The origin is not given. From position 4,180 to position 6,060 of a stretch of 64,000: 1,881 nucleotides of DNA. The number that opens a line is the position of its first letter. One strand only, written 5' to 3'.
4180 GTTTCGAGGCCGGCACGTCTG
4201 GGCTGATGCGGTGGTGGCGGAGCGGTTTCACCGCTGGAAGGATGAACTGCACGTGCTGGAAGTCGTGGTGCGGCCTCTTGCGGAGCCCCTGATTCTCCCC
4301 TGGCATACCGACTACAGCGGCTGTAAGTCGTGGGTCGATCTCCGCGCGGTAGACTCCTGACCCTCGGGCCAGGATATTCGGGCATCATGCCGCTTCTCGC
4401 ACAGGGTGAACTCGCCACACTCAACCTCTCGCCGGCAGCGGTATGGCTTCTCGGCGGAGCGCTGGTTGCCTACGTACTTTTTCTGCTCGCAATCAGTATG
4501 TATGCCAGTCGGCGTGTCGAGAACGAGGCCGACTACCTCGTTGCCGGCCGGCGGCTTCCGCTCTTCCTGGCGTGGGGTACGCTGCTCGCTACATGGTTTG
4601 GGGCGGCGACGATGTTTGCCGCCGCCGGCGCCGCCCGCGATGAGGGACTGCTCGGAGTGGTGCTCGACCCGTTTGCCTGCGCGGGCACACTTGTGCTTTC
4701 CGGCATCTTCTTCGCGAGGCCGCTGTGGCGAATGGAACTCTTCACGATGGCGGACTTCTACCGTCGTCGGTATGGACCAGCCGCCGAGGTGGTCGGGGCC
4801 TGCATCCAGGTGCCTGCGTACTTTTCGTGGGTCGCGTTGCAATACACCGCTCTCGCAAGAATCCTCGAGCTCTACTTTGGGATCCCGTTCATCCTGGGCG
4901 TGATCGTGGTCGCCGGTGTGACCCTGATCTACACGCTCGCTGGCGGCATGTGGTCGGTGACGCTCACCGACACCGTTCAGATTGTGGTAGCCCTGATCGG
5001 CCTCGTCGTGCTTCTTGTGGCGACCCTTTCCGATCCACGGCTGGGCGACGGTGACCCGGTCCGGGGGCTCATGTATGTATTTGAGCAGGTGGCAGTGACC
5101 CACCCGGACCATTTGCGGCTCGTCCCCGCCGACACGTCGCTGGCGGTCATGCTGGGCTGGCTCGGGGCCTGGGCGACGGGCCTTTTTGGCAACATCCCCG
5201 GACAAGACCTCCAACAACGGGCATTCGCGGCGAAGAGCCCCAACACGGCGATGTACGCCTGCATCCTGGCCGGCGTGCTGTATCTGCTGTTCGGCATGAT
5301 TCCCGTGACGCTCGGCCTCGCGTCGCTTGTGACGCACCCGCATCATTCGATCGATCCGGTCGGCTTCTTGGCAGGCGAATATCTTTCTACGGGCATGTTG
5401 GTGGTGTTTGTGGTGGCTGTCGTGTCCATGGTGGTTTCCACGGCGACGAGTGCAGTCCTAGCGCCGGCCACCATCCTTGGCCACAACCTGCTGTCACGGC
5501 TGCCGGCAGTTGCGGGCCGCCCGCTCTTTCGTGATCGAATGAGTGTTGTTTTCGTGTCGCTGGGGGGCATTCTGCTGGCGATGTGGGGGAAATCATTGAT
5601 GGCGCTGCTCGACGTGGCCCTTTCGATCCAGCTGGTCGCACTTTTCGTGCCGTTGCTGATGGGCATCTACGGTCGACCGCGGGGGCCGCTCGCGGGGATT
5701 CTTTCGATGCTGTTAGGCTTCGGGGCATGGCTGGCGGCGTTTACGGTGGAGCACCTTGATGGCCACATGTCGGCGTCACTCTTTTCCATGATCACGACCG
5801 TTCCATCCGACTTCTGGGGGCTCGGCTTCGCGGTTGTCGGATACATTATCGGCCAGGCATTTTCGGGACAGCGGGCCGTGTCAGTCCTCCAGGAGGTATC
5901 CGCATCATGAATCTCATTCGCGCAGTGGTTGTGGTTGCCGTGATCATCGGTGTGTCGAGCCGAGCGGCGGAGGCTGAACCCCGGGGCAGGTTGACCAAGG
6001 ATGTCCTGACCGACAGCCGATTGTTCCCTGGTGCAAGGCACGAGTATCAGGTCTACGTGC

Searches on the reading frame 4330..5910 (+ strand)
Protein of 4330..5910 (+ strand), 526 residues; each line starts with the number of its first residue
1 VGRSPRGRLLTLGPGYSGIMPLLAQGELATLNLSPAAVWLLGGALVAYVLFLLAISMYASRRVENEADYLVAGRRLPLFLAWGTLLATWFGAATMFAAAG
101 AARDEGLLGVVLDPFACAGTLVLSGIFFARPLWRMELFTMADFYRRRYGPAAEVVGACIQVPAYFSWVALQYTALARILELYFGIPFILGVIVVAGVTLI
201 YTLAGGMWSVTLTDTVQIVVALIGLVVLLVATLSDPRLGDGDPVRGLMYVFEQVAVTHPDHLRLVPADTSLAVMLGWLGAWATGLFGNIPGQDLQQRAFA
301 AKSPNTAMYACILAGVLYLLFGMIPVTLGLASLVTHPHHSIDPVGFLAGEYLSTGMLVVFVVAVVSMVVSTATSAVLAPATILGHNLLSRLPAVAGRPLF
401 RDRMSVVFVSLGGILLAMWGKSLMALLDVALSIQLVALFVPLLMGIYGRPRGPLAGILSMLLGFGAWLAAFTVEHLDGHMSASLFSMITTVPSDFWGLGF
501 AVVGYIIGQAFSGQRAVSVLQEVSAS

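Call 58: search_protein_families(library=pfam, proteins=[window:4330-5910:+], max_evalue=0.01)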
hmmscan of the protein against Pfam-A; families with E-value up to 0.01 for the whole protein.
window:4330-5910:+ (526 aa): 1 family
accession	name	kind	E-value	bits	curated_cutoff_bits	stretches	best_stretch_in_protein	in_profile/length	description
PF00474.23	SSF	-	6.3e-23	81.7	22.8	1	69-447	1-390/406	Sodium:solute symporter family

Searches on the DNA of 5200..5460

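Call 61: search_with_rna_model(model_id=R1, source=window, start=5200, end=5460, filters=off, max_evalue=0.001, show_alignments=1)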
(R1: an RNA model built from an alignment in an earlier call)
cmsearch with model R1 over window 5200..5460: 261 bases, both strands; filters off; matches with E-value up to 0.001: 1.
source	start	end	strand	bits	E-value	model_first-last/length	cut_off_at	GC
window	5291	5375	-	30.8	8.4e-13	1-93/93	no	0.64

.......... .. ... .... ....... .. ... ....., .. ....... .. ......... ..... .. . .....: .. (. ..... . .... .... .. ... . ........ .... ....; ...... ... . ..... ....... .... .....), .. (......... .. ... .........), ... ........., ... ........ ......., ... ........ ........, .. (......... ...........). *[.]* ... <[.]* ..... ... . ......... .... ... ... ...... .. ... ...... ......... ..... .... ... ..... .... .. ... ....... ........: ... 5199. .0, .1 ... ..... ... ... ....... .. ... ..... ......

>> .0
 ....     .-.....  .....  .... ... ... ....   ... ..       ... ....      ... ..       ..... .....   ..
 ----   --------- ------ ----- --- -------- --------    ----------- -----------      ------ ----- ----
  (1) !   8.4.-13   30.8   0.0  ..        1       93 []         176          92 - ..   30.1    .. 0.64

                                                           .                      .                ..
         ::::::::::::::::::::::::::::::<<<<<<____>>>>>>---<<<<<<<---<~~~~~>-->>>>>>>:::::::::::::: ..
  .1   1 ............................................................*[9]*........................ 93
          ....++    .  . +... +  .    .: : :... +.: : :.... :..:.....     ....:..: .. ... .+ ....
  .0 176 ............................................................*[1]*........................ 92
